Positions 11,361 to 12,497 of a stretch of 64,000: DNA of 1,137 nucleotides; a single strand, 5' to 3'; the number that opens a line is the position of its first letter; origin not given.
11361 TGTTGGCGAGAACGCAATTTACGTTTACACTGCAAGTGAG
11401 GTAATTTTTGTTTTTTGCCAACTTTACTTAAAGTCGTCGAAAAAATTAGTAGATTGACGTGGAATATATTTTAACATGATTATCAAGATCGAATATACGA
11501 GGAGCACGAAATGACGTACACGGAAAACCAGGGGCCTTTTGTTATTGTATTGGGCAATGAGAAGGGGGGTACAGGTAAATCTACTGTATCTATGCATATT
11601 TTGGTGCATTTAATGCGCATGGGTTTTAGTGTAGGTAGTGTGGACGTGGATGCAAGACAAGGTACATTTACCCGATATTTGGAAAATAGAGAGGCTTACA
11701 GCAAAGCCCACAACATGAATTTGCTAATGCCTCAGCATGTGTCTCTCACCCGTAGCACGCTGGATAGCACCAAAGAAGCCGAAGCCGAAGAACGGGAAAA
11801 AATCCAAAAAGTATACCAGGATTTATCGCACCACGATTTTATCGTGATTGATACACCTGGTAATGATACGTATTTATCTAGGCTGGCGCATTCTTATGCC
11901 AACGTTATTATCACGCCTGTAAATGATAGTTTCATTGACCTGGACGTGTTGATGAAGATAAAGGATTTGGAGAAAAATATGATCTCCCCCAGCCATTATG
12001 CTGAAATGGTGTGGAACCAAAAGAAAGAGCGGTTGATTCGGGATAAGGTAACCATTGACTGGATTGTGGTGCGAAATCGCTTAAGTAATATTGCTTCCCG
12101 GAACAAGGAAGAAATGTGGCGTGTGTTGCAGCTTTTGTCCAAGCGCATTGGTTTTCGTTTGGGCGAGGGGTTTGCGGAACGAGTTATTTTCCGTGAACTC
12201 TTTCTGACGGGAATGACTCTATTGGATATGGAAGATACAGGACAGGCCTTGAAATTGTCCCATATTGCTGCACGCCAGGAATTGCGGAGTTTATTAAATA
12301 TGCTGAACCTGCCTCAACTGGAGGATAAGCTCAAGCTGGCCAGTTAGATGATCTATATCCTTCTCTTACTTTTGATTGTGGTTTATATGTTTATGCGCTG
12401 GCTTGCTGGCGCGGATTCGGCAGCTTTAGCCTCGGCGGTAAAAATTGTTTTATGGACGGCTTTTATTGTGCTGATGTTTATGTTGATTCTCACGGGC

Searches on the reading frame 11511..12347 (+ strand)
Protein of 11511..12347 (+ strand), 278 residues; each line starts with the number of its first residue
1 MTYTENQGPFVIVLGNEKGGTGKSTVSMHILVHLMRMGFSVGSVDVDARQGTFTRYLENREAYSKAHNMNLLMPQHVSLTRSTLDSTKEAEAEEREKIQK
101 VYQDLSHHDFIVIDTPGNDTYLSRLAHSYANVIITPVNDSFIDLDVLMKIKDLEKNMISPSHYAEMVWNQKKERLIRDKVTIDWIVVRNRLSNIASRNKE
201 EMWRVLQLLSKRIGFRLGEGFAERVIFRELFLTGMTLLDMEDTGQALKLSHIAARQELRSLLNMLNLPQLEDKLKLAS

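Call 3: search_protein_families(library=pfam, proteins=[window:11511-12347:+], max_evalue=0.01)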
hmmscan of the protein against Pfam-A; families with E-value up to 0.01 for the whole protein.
window:11511-12347:+ (278 aa): 5 families
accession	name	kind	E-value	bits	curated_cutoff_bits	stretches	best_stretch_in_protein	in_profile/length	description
PF09140.17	MipZ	-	4.2e-100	334.8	20.7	1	11-269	2-262/262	ATPase MipZ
PF13614.12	AAA_31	-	3.2e-11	43.9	27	2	11-51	3-43/177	AAA domain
PF10609.15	ParA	-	2.7e-07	30.7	27.1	1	12-76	6-69/246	NUBPL iron-transfer P-loop NTPase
PF01656.29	CbiA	-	3.5e-06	27.4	25.4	1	12-104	1-54/125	CobQ/CobB/MinD/ParA nucleotide binding domain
PF16575.11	CLP1_P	-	0.0004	20.7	26.6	1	20-54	4-38/188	mRNA cleavage and polyadenylation factor CLP1 P-loop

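Call 4: search_protein_families(library=ncbifam, proteins=[window:11511-12347:+], max_evalue=0.01)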
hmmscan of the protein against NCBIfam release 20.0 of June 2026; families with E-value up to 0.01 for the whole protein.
window:11511-12347:+ (278 aa): 11 families
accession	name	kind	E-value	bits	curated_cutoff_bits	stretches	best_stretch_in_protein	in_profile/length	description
NF041546.1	ParA_partition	equivalog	5.5e-19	68.5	180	1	11-174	1-145/203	ParA family partition ATPase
TIGR03453.1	partition_RepA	equivalog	4.6e-06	25.7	348.45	0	11-48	106-143/387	plasmid partitioning protein RepA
NF041136.1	MrpORP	equivalog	1.8e-05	24.2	450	1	12-76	8-71/365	iron-sulfur cluster carrier protein MrpORP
TIGR01968.1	minD_bact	equivalog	2.7e-05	23.6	212.9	1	11-178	3-180/261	septum site-determining protein MinD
TIGR01969.1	minD_arch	subfamily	6.6e-05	22.2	201.75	1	11-47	2-38/251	cell division ATPase MinD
TIGR01007.1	eps_fam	subfamily_domain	0.00038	20.1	108.05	1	11-64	19-72/204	polysaccharide biosynthesis tyrosine autokinase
NF047398.1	AAA_KGGVGR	domain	0.00069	20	90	1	11-129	4-118/190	KGGVGR-motif variant AAA ATPase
NF010443.0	PRK13869.1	subfamily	0.0011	17.8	446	1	11-49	123-161/405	plasmid-partitioning protein RepA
NF008079.0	PRK10818.1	equivalog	0.0017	17.8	508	0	86-137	90-143/270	septum site-determining protein MinD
NF053622.1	ATPseBagAMYCTU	equivalog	0.0051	16.3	400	0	17-52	14-49/325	ATPase BagA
NF010259.0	PRK13705.1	equivalog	0.0063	15.5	725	0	4-57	101-154/388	plasmid-partitioning protein SopA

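Call 42: find_homologous_proteins(query=window:11511-12344:+, max_evalue=1e-30)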
Query window:11511-12344:+ (278 aa): 7989 proteins with E <= 1e-30 among 8000 candidates; the best 120 are listed.
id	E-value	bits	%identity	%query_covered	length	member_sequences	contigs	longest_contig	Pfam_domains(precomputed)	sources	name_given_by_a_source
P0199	5.6e-165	565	91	94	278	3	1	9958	PF10609.16,PF01656.30,PF13614.13,PF09140.18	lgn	-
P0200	3.3e-156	536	86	100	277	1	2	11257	PF10609.16,PF01656.30,PF13614.13,PF09140.18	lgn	-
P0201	2.2e-151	520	84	99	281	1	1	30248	PF10609.16,PF01656.30,PF13614.13,PF09140.18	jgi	jgi:chromosome partitioning protein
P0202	1.4e-148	511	82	100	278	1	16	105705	PF10609.16,PF01656.30,PF13614.13,PF09140.18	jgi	jgi:chromosome partitioning protein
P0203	6.3e-148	509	83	99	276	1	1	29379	PF10609.16,PF01656.30,PF13614.13,PF09140.18,PF13481.13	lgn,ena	-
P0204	1.7e-147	508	84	97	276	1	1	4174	PF10609.16,PF01656.30,PF13614.13,PF09140.18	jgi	jgi:chromosome partitioning protein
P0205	7.8e-147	506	82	98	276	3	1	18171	PF10609.16,PF01656.30,PF13614.13,PF09140.18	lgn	-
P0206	1.6e-145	501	81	100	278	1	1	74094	PF10609.16,PF01656.30,PF13614.13,PF09140.18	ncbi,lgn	-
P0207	1.4e-144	498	80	100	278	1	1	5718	PF10609.16,PF01656.30,PF13614.13,PF09140.18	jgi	-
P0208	1.3e-134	466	73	100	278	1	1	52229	PF10609.16,PF01656.30,PF13614.13,PF09140.18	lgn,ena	-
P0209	1.2e-127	443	71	99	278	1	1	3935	PF01656.30,PF13614.13,PF09140.18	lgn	-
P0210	4.0e-126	438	71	97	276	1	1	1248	PF10609.16,PF01656.30,PF13614.13,PF09140.18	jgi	jgi:chromosome partitioning protein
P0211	3.1e-124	432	71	97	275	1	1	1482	PF10609.16,PF01656.30,PF13614.13,PF09140.18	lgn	-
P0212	2.2e-122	426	70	98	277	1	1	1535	PF10609.16,PF01656.30,PF13614.13,PF09140.18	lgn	-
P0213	4.9e-122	424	68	98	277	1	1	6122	PF10609.16,PF01656.30,PF13614.13,PF09140.18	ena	-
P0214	4.5e-113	395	63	98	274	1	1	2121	PF10609.16,PF01656.30,PF13614.13,PF09140.18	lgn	-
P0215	4.9e-113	395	64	97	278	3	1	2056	PF10609.16,PF01656.30,PF13614.13,PF09140.18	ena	-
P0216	2.0e-112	393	64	99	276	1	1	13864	PF10609.16,PF01656.30,PF13614.13,PF09140.18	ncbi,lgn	ncbi:MAG: division plane positioning ATPase MipZ [Alphaproteobacteria bacterium]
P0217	1.8e-111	390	62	98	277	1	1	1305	PF10609.16,PF01656.30,PF13614.13,PF09140.18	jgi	-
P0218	6.4e-110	385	62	96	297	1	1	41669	PF10609.16,PF01656.30,PF13614.13,PF09140.18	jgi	jgi:chromosome partitioning protein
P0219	1.0e-109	384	62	98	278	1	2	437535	PF10609.16,PF01656.30,PF13614.13,PF09140.18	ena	-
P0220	4.8e-109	382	63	96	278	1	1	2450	PF10609.16,PF01656.30,PF13614.13,PF09140.18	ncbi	-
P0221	1.8e-108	380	61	100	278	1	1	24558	PF10609.16,PF01656.30,PF13614.13,PF09140.18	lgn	-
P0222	1.8e-108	380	61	100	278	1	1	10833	PF10609.16,PF01656.30,PF13614.13,PF09140.18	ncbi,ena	-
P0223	1.9e-107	377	61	100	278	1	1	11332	PF10609.16,PF01656.30,PF13614.13,PF09140.18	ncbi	-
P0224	3.1e-107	376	61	97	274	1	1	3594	PF10609.16,PF01656.30,PF13614.13,PF09140.18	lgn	-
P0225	3.3e-107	376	59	100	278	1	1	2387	PF10609.16,PF01656.30,PF13614.13,PF09140.18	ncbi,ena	-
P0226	4.6e-107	375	60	100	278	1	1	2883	PF10609.16,PF01656.30,PF13614.13,PF09140.18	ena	-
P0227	4.7e-107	375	60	99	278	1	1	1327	PF10609.16,PF01656.30,PF13614.13,PF09140.18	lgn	-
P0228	5.7e-107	375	60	100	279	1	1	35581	PF10609.16,PF01656.30,PF13614.13,PF09140.18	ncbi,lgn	ncbi:MAG: division plane positioning ATPase MipZ [Pseudomonadota bacterium]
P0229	6.1e-107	375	61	97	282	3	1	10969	PF10609.16,PF01656.30,PF13614.13,PF09140.18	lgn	-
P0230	1.1e-106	374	61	99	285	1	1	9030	PF10609.16,PF01656.30,PF13614.13,PF09140.18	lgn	-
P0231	3.7e-106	372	63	95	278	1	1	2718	PF10609.16,PF01656.30,PF13614.13,PF09140.18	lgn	-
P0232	5.0e-105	369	62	94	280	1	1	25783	PF10609.16,PF01656.30,PF13614.13,PF09140.18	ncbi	-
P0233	8.7e-105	368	58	96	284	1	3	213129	PF10609.16,PF01656.30,PF13614.13,PF09140.18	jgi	jgi:chromosome partitioning protein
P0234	1.1e-104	368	59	99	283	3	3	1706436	PF10609.16,PF01656.30,PF13614.13,PF09140.18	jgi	jgi:chromosome partitioning protein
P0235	3.3e-104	366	62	98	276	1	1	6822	PF10609.16,PF01656.30,PF13614.13,PF09140.18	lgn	-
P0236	3.6e-104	366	60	97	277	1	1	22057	PF10609.16,PF01656.30,PF13614.13,PF09140.18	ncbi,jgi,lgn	-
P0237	4.1e-104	366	61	99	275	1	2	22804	PF10609.16,PF01656.30,PF13614.13,PF09140.18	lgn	-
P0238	4.3e-104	366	61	97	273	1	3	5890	PF01656.30,PF13614.13,PF09140.18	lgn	-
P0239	4.8e-104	365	60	100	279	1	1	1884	PF10609.16,PF01656.30,PF13614.13,PF09140.18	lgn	-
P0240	6.1e-104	365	59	96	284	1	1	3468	PF10609.16,PF01656.30,PF13614.13,PF09140.18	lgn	-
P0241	7.2e-104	365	59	99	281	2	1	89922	PF10609.16,PF01656.30,PF13614.13,PF09140.18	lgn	-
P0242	9.0e-104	364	58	96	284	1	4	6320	PF10609.16,PF01656.30,PF13614.13,PF09140.18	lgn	-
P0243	1.1e-103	364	62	98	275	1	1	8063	PF10609.16,PF01656.30,PF13614.13,PF09140.18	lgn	-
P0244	1.5e-103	364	60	98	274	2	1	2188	PF10609.16,PF01656.30,PF13614.13,PF09140.18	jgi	-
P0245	1.6e-103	364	58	96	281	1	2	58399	PF10609.16,PF01656.30,PF13614.13,PF09140.18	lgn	-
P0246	2.7e-103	363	59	94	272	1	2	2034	PF16575.12,PF10609.16,PF01656.30,PF13614.13,PF09140.18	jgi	jgi:chromosome partitioning protein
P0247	2.8e-103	363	60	97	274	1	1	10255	PF10609.16,PF01656.30,PF13614.13,PF09140.18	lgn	-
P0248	4.0e-103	362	63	94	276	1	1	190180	PF10609.16,PF01656.30,PF13614.13,PF09140.18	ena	-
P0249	4.1e-103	362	61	93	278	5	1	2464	PF10609.16,PF01656.30,PF13614.13,PF09140.18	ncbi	ncbi:MAG: division plane positioning ATPase MipZ [Alphaproteobacteria bacterium]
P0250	4.2e-103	362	63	94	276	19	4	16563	PF10609.16,PF01656.30,PF13614.13,PF09140.18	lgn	-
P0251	4.2e-103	362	61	100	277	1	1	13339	PF10609.16,PF01656.30,PF13614.13,PF09140.18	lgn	-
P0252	4.5e-103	362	60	96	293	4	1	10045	PF10609.16,PF01656.30,PF13614.13,PF09140.18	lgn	-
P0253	5.3e-103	362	62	94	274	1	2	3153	PF10609.16,PF01656.30,PF13614.13,PF09140.18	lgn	-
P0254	5.4e-103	362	61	98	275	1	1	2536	PF10609.16,PF01656.30,PF13614.13,PF09140.18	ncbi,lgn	-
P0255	5.7e-103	362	58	97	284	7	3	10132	PF10609.16,PF01656.30,PF13614.13,PF09140.18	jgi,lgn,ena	jgi:chromosome partitioning protein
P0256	7.0e-103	362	61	96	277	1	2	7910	PF10609.16,PF01656.30,PF13614.13,PF09140.18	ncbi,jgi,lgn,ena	jgi:chromosome partitioning protein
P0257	7.3e-103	362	60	98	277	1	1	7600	PF10609.16,PF01656.30,PF13614.13,PF09140.18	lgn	-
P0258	7.8e-103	361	60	97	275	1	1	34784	PF10609.16,PF01656.30,PF13614.13,PF09140.18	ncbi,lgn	-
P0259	8.0e-103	361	61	96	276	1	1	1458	PF10609.16,PF01656.30,PF13614.13,PF09140.18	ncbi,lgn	-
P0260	8.5e-103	361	57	97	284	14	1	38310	PF10609.16,PF01656.30,PF13614.13,PF09140.18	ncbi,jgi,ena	jgi:chromosome partitioning protein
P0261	8.9e-103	361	59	97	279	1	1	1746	PF10609.16,PF01656.30,PF13614.13,PF09140.18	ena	-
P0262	9.7e-103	361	59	100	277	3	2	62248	PF10609.16,PF01656.30,PF13614.13,PF09140.18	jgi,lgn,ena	-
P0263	1.0e-102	361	60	97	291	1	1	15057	PF10609.16,PF01656.30,PF13614.13,PF09140.18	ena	-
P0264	1.1e-102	361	64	94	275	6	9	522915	PF10609.16,PF01656.30,PF13614.13,PF09140.18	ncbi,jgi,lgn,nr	ncbi:MAG: ATPase [Alphaproteobacteria bacterium]|nr:ATPase [Alphaproteobacteria bacterium]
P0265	1.2e-102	361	59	99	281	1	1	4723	PF10609.16,PF01656.30,PF13614.13,PF09140.18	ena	-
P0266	1.4e-102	361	61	98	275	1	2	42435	PF10609.16,PF01656.30,PF13614.13,PF09140.18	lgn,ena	-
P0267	1.5e-102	361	59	96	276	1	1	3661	PF10609.16,PF01656.30,PF13614.13,PF09140.18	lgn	-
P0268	1.5e-102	360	61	100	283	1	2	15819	PF10609.16,PF01656.30,PF13614.13,PF09140.18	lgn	-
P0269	1.6e-102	360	58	97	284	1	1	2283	PF10609.16,PF01656.30,PF13614.13,PF09140.18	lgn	-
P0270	1.7e-102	360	63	95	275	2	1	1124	PF10609.16,PF01656.30,PF13614.13,PF09140.18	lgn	-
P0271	2.2e-102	360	58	96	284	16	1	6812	PF10609.16,PF01656.30,PF13614.13,PF09140.18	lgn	-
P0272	2.2e-102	360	61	100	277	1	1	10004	PF10609.16,PF01656.30,PF13614.13,PF09140.18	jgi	jgi:chromosome partitioning protein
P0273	2.6e-102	360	58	98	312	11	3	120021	PF10609.16,PF01656.30,PF13614.13,PF09140.18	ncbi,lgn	-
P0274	2.7e-102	360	59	100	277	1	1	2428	PF01656.30,PF13614.13,PF09140.18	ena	-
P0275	3.1e-102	359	60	96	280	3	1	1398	PF10609.16,PF01656.30,PF13614.13,PF09140.18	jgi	-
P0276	3.2e-102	359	60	97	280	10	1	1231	PF10609.16,PF01656.30,PF13614.13,PF09140.18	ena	-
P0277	3.5e-102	359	60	97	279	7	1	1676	PF10609.16,PF01656.30,PF13614.13,PF09140.18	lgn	-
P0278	4.9e-102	359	61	98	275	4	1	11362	PF10609.16,PF01656.30,PF13614.13,PF09140.18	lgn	-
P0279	5.2e-102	359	59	99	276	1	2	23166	PF10609.16,PF01656.30,PF13614.13,PF09140.18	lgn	-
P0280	5.3e-102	359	59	97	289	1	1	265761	PF10609.16,PF01656.30,PF13614.13,PF09140.18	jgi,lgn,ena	-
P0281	5.4e-102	359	59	97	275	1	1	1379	PF10609.16,PF01656.30,PF13614.13,PF09140.18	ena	-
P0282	5.5e-102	359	61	98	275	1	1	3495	PF10609.16,PF01656.30,PF13614.13,PF09140.18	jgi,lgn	-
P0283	5.6e-102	359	61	96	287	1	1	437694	PF10609.16,PF01656.30,PF13614.13,PF09140.18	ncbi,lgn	-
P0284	5.8e-102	359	56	98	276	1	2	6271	PF10609.16,PF01656.30,PF13614.13,PF09140.18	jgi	jgi:chromosome partitioning protein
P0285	6.2e-102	358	57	100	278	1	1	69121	PF10609.16,PF01656.30,PF13614.13,PF09140.18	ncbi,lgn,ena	-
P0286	7.1e-102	358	61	98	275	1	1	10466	PF10609.16,PF01656.30,PF13614.13,PF09140.18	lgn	-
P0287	8.3e-102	358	60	100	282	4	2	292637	PF10609.16,PF01656.30,PF13614.13,PF09140.18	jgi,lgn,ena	jgi:chromosome partitioning protein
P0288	8.4e-102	358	60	97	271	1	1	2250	PF10609.16,PF01656.30,PF13614.13,PF09140.18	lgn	-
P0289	8.4e-102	358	59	97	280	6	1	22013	PF10609.16,PF01656.30,PF13614.13,PF09140.18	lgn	-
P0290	8.5e-102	358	60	98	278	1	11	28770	PF10609.16,PF01656.30,PF13614.13,PF09140.18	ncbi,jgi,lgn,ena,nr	ncbi:MAG: AAA family ATPase [Alphaproteobacteria bacterium]|jgi:chromosome partitioning protein|nr:A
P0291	8.6e-102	358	61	93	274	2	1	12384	PF16575.12,PF10609.16,PF01656.30,PF13614.13,PF09140.18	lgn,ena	-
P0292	8.7e-102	358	59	98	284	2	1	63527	PF10609.16,PF01656.30,PF13614.13,PF09140.18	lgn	-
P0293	9.3e-102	358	60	94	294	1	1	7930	PF10609.16,PF01656.30,PF13614.13,PF09140.18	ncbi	-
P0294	1.0e-101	358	57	96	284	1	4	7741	PF10609.16,PF01656.30,PF13614.13,PF09140.18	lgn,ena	-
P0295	1.1e-101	358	60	98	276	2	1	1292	PF10609.16,PF01656.30,PF13614.13,PF09140.18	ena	-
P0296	1.1e-101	358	61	98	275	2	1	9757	PF10609.16,PF01656.30,PF13614.13,PF09140.18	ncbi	-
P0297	1.3e-101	357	61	97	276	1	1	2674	PF10609.16,PF01656.30,PF13614.13,PF09140.18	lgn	-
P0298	1.4e-101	357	61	94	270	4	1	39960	PF10609.16,PF01656.30,PF13614.13,PF09140.18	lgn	-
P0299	1.6e-101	357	61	96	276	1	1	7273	PF10609.16,PF01656.30,PF13614.13,PF09140.18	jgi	jgi:chromosome partitioning protein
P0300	2.1e-101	357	61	96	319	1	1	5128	PF10609.16,PF01656.30,PF13614.13,PF09140.18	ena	-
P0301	2.5e-101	356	61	96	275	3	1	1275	PF10609.16,PF01656.30,PF13614.13,PF09140.18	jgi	-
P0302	2.7e-101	356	61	94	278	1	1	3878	PF10609.16,PF01656.30,PF13614.13,PF09140.18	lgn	-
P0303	3.1e-101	356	57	97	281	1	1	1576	PF10609.16,PF01656.30,PF13614.13,PF09140.18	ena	-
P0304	3.1e-101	356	57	96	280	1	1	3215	PF01656.30,PF13614.13,PF09140.18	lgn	-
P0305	3.5e-101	356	62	97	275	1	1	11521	PF10609.16,PF01656.30,PF13614.13,PF09140.18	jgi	jgi:chromosome partitioning protein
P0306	3.6e-101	356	57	100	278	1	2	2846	PF10609.16,PF01656.30,PF13614.13,PF09140.18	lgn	-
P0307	4.6e-101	356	61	98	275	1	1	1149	PF10609.16,PF01656.30,PF13614.13,PF09140.18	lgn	-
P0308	4.7e-101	356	61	97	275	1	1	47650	PF10609.16,PF01656.30,PF13614.13,PF09140.18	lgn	-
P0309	4.7e-101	356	59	96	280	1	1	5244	PF10609.16,PF01656.30,PF13614.13,PF09140.18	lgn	-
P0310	5.0e-101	356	62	99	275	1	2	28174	PF10609.16,PF01656.30,PF13614.13,PF09140.18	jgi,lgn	-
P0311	5.5e-101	355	62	95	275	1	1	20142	PF10609.16,PF01656.30,PF13614.13,PF09140.18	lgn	-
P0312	5.6e-101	355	59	97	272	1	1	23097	PF10609.16,PF01656.30,PF13614.13,PF09140.18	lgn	-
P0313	5.7e-101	355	62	95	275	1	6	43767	PF10609.16,PF01656.30,PF13614.13,PF09140.18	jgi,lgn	-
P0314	6.1e-101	355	60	95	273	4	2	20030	PF10609.16,PF01656.30,PF13614.13,PF09140.18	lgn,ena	-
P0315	6.4e-101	355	59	98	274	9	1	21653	PF10609.16,PF01656.30,PF13614.13,PF09140.18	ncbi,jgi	jgi:chromosome partitioning protein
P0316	7.0e-101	355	60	97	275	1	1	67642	PF10609.16,PF01656.30,PF13614.13,PF09140.18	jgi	jgi:chromosome partitioning protein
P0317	7.7e-101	355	60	96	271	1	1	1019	PF10609.16,PF01656.30,PF13614.13,PF09140.18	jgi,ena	jgi:chromosome partitioning protein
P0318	7.7e-101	355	57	96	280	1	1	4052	PF01656.30,PF13614.13,PF09140.18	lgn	-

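Call 43: find_encoding_contigs(protein=P0199, flank=10000, max_places=2)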
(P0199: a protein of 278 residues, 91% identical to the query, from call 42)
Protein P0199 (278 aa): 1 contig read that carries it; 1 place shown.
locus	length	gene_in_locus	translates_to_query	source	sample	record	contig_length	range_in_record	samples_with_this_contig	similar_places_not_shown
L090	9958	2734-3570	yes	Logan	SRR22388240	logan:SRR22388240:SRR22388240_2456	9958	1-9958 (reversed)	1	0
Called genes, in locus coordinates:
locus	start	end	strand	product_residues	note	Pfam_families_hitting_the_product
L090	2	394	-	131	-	?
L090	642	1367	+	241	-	PF06210:DUF1003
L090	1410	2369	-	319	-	-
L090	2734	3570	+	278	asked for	PF10609:ParA (weak), PF01656:CbiA (weak), PF09140:MipZ, PF13614:AAA_31 (weak)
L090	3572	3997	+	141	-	PF00226:DnaJ (weak)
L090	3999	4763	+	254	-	PF01177:Asp_Glu_race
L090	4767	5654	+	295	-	PF10613:Lig_chan-Glu_bd (weak), PF00497:SBP_bac_3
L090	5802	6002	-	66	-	PF04070:DUF378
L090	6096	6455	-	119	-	PF02962:CHMI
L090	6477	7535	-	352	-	PF03969:AFG1_ATPase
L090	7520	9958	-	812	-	?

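Call 44: find_encoding_contigs(protein=P0200, flank=10000, max_places=2)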
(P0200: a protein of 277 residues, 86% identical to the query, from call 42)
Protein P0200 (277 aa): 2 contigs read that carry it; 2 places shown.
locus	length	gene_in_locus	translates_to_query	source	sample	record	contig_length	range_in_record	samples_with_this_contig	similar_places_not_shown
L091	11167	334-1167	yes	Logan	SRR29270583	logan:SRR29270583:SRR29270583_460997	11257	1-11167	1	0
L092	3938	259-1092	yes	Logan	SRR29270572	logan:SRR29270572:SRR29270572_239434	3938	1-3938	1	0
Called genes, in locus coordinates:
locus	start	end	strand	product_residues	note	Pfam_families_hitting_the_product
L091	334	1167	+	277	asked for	PF09140:MipZ, PF10609:ParA (weak), PF13614:AAA_31 (faint), PF01656:CbiA (weak)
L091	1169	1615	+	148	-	PF03656:Pam16 (weak), PF00226:DnaJ (weak)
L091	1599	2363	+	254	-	PF01177:Asp_Glu_race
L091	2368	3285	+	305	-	PF00497:SBP_bac_3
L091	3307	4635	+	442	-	PF00375:SDF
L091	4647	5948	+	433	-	PF00375:SDF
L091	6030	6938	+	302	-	PF00497:SBP_bac_3, PF10613:Lig_chan-Glu_bd (faint)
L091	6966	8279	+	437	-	PF00375:SDF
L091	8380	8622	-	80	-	PF04070:DUF378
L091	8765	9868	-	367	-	PF01926:MMR_HSR1, PF02421:FeoB_N (weak), PF06071:YchF-GTPase_C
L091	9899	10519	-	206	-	PF01195:Pept_tRNA_hydro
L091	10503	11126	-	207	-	PF01386:Ribosomal_L25p, PF14693:Ribosomal_TL5_C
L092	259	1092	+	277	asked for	PF09140:MipZ, PF10609:ParA (weak), PF13614:AAA_31 (faint), PF01656:CbiA (weak)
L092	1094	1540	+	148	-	PF03656:Pam16 (weak), PF00226:DnaJ (weak)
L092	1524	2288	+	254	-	PF01177:Asp_Glu_race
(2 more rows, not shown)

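Call 45: find_encoding_contigs(protein=P0206, flank=10000, max_places=1)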
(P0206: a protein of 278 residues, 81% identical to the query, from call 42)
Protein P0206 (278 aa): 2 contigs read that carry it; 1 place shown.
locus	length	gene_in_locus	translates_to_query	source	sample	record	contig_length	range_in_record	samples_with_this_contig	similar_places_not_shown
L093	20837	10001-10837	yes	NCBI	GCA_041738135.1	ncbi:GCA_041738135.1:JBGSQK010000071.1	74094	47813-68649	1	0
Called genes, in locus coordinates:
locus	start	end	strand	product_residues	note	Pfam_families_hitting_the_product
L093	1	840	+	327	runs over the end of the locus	PF00378:ECH_1, PF16113:ECH_2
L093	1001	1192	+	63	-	-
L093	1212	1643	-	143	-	PF00072:Response_reg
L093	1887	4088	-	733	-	PF17876:CSD2, PF00773:RNB, PF00575:S1 (weak)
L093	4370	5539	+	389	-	PF08442:ATP-grasp_2, PF13549:ATP-grasp_5 (weak), PF24948:Citrate_synth_N, PF00549:Ligase_CoA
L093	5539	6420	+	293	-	PF02629:CoA_binding, PF13607:Succ_CoA_lig, PF00549:Ligase_CoA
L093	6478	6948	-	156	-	PF06271:RDD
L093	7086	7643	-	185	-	-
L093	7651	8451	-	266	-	-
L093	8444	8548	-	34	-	-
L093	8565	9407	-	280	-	-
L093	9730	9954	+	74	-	-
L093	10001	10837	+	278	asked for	PF10609:ParA (weak), PF13614:AAA_31 (weak), PF01656:CbiA (weak), PF09140:MipZ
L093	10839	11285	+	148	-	PF00226:DnaJ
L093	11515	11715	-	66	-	PF04070:DUF378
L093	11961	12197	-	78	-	PF04070:DUF378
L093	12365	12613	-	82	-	PF04070:DUF378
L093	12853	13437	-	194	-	PF00313:CSD, PF08206:OB_RNB (faint), PF00313:CSD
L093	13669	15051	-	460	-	PF07690:MFS_1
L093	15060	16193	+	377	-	PF00490:ALAD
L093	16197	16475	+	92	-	-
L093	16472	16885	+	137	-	PF09685:MamF_MmsF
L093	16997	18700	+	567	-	PF09423:PhoD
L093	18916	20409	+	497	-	PF00669:Flagellin_N, PF00700:Flagellin_C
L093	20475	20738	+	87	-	-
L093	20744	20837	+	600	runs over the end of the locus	PF07195:FliD_C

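Call 46: find_encoding_contigs(protein=P0202, flank=10000, max_places=1)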
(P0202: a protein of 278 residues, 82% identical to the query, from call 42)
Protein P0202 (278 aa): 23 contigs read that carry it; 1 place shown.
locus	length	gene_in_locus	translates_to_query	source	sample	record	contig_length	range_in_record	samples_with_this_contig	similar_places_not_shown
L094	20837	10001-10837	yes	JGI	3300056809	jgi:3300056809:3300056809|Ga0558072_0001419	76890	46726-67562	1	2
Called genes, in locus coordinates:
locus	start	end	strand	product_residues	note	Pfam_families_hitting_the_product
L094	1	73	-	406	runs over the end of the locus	PF25917:BSH_RND, PF25973:BSH_CzcB (weak), PF25944:Beta-barrel_RND, PF25954:Beta-barrel_RND_2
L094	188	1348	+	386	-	PF13439:Glyco_transf_4, PF13477:Glyco_trans_4_2 (weak), PF13579:Glyco_trans_4_4, PF00534:Glycos_transf_1, PF13692:Glyco_trans_1_4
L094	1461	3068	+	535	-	PF14264:Glucos_trans_II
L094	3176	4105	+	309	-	-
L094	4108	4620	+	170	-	-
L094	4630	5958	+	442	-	PF05936:T6SS_VasE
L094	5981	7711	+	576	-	-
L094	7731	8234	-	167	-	PF06271:RDD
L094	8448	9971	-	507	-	-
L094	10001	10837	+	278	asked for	PF10609:ParA (weak), PF01656:CbiA (weak), PF09140:MipZ, PF13614:AAA_31 (weak)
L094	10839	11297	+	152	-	PF00226:DnaJ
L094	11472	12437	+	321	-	PF00497:SBP_bac_3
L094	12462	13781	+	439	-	PF00375:SDF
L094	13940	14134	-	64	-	PF04070:DUF378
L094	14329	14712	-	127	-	PF02962:CHMI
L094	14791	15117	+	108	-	PF07045:DUF1330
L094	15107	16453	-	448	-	PF19289:PmbA_TldD_3rd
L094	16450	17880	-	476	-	PF01523:PmbA_TldD_1st (weak), PF19289:PmbA_TldD_3rd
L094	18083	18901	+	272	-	PF13512:TPR_18, PF07719:TPR_2 (faint), PF13428:TPR_14 (faint), PF13525:YfiO, PF14559:TPR_19 (faint), PF13174:TPR_6 (faint), PF13432:TPR_16 (weak)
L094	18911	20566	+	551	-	PF02463:SMC_N, PF13476:AAA_23, PF13304:AAA_21 (faint)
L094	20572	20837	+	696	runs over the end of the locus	PF22745:Nlig-Ia, PF01653:DNA_ligase_aden, PF03120:OB_DNA_ligase, PF03119:DNA_ligase_ZBD, PF14520:HHH_5 (faint), PF12826:HHH_2, PF00533:BRCT, PF12738:PTCB-BRCT (weak)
